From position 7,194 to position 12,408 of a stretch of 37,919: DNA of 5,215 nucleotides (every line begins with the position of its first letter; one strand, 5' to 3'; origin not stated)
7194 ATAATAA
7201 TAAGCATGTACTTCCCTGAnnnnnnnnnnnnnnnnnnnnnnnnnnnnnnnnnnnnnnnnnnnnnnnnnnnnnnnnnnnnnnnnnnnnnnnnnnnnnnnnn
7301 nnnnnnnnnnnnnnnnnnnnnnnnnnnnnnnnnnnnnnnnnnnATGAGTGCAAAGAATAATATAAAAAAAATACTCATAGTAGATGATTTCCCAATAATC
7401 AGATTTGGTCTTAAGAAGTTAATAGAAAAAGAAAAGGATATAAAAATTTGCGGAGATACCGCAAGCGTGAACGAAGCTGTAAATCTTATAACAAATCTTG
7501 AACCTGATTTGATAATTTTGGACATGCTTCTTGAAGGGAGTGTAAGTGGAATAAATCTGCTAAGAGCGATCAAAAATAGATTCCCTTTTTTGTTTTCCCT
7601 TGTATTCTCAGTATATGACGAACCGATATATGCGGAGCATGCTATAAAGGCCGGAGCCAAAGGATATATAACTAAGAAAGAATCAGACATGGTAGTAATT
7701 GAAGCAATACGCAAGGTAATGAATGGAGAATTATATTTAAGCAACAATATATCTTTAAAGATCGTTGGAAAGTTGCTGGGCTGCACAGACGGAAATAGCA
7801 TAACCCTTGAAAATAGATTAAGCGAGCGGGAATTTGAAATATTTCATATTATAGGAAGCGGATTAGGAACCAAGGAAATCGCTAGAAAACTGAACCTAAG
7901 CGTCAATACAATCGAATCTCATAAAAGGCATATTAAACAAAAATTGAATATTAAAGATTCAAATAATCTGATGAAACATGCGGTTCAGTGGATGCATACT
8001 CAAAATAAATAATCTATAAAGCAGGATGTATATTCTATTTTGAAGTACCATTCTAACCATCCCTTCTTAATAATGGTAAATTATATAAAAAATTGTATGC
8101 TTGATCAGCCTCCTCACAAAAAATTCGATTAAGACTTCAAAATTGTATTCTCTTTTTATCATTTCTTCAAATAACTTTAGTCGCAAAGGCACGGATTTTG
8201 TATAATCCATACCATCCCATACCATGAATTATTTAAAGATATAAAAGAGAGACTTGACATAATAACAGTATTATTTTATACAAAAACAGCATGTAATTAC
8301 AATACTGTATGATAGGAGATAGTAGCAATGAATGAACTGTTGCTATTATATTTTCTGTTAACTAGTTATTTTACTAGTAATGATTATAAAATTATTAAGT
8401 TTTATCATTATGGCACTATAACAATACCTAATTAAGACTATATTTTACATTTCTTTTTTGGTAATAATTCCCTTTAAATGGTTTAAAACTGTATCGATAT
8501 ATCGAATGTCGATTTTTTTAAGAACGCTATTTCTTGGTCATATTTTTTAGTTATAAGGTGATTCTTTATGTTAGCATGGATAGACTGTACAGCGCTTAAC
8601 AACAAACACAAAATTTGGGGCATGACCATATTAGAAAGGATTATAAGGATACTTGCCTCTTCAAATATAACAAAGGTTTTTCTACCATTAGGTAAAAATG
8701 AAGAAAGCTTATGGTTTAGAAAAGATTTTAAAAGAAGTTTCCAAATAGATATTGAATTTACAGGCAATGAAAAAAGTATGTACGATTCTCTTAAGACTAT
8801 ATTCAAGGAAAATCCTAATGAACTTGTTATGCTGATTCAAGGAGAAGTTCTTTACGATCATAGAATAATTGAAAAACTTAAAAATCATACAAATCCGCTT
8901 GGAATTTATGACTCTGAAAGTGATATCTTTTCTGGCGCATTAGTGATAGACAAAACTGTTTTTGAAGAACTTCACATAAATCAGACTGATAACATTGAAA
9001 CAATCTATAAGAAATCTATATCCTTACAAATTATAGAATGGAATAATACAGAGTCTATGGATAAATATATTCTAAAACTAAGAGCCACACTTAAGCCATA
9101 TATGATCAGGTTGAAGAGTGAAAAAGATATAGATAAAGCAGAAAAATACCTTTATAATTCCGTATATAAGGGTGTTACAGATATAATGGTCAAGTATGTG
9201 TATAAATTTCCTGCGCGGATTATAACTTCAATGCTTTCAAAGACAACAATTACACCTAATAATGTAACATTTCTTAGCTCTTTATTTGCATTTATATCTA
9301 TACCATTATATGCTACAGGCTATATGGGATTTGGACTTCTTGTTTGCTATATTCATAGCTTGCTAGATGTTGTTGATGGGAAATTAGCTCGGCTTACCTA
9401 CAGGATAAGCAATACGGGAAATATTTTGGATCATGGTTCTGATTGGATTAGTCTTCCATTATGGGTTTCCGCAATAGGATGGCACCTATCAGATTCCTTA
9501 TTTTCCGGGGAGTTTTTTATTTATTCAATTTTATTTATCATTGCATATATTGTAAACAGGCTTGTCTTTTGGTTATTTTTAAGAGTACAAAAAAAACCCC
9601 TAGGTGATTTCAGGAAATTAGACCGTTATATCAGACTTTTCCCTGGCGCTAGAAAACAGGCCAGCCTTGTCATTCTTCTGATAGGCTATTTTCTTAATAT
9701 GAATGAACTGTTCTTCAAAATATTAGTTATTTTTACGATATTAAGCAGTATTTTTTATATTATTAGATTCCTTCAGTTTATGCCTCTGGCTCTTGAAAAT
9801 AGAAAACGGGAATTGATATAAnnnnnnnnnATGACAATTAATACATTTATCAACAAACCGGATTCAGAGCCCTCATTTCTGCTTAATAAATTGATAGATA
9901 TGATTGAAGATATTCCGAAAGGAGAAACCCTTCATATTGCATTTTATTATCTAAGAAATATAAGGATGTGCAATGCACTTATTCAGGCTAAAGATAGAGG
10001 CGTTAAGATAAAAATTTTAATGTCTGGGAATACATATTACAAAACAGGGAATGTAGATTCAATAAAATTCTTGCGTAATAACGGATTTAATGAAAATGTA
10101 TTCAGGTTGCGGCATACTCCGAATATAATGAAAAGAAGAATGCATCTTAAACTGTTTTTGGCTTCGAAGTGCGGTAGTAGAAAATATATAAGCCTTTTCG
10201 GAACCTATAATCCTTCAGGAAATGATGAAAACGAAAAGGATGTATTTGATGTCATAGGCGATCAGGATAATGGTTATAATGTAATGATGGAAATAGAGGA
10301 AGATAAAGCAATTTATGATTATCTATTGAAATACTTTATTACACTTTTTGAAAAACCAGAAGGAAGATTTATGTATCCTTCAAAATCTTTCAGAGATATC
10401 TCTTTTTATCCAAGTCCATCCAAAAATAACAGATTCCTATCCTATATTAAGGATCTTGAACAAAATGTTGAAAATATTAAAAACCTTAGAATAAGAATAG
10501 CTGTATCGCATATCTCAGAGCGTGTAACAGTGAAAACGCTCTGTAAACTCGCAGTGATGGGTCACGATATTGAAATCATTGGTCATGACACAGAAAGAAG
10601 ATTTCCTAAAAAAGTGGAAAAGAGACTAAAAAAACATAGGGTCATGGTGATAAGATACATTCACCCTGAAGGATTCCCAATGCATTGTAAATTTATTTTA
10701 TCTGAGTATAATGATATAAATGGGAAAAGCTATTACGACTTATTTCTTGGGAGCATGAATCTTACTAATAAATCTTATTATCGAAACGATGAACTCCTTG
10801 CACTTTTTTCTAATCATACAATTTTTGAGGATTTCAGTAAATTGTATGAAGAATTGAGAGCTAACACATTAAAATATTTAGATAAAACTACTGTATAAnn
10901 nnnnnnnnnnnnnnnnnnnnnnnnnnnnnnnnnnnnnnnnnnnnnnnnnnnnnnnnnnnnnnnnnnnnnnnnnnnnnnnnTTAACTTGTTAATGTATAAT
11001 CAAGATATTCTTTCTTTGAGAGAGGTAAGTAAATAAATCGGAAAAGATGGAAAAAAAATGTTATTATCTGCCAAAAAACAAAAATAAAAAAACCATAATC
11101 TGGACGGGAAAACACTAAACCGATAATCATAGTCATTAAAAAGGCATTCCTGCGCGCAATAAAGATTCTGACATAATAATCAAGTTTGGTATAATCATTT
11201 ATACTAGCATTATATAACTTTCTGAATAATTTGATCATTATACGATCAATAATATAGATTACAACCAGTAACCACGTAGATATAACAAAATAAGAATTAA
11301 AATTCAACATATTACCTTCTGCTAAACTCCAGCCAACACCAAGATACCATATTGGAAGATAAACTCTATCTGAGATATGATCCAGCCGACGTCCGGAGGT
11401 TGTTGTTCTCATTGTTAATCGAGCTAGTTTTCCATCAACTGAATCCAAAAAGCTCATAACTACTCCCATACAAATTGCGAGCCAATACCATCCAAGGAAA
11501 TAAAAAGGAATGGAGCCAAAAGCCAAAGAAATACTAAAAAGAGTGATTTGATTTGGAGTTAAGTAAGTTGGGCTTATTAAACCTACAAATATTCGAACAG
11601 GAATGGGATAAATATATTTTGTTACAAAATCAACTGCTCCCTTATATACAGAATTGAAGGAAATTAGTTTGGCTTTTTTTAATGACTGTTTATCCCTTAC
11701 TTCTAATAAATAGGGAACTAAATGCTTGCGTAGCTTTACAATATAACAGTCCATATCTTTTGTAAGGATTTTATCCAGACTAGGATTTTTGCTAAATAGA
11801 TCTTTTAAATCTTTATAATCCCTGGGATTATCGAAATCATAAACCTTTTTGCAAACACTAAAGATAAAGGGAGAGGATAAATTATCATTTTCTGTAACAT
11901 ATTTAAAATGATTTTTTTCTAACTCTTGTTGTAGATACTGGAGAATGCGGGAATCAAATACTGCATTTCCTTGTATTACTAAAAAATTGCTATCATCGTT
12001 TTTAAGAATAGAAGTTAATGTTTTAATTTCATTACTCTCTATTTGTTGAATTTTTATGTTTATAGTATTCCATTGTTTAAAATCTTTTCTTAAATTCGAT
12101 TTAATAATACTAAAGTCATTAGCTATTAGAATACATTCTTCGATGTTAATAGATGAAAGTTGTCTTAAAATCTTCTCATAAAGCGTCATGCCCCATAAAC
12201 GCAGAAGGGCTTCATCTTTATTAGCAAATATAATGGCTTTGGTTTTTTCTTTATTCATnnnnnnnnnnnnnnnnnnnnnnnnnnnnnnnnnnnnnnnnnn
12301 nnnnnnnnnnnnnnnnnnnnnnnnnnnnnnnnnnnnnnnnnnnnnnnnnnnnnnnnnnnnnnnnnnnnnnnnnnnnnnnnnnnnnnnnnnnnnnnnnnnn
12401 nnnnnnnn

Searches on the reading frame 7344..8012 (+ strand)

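Call 16: search_protein_families(library=pfam, proteins=[window:7344-8012:+])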
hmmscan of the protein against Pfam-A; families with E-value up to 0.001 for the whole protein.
window:7344-8012:+ (222 aa): 3 families
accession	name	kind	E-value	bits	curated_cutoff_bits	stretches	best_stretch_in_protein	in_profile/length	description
PF00072.30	Response_reg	-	1e-20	74.4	30.2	1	10-122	1-110/111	Response regulator receiver domain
PF00196.25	GerE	-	3.3e-15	55.9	23.5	1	158-211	2-55/57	Bacterial regulatory proteins, luxR family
PF08281.18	Sigma70_r4_2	-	4.8e-06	26.6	25.7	1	157-201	9-54/54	Sigma-70, region 4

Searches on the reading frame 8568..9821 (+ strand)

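Call 16: search_protein_families(library=pfam, proteins=[window:8568-9821:+])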
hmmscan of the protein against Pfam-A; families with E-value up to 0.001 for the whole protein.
window:8568-9821:+ (417 aa): 1 family
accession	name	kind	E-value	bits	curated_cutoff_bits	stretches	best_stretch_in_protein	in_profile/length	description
PF01066.26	CDP-OH_P_transf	-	5.8e-10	40.2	22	1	229-389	3-145/152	CDP-alcohol phosphatidyltransferase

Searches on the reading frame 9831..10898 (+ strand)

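Call 16: search_protein_families(library=pfam, proteins=[window:9831-10898:+])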
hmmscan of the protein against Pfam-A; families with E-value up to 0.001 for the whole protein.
window:9831-10898:+ (355 aa): 1 family
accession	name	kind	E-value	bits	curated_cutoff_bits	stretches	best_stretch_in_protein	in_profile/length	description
PF13091.12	PLDc_2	-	5.8e-21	75.2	27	2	220-342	11-131/132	PLD-like domain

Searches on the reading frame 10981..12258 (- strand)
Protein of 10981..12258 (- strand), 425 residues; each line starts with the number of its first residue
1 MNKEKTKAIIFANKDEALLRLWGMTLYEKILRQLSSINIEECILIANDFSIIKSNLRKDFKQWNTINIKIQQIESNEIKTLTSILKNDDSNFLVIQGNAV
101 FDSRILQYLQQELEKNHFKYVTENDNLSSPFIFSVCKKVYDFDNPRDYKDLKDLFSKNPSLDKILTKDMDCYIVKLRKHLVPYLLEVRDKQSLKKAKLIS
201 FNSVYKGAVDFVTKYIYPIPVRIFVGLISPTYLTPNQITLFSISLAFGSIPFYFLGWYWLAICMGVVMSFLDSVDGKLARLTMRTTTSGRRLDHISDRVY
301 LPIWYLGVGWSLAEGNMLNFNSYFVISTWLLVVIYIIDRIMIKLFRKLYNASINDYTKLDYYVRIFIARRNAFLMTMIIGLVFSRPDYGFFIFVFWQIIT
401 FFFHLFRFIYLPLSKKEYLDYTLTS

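Call 16: search_protein_families(library=pfam, proteins=[window:10981-12258:-])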
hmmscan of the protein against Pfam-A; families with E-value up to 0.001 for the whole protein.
window:10981-12258:- (425 aa): 1 family
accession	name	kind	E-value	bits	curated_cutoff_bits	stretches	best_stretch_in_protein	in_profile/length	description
PF01066.26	CDP-OH_P_transf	-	1.3e-13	52.1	22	1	233-390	2-138/152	CDP-alcohol phosphatidyltransferase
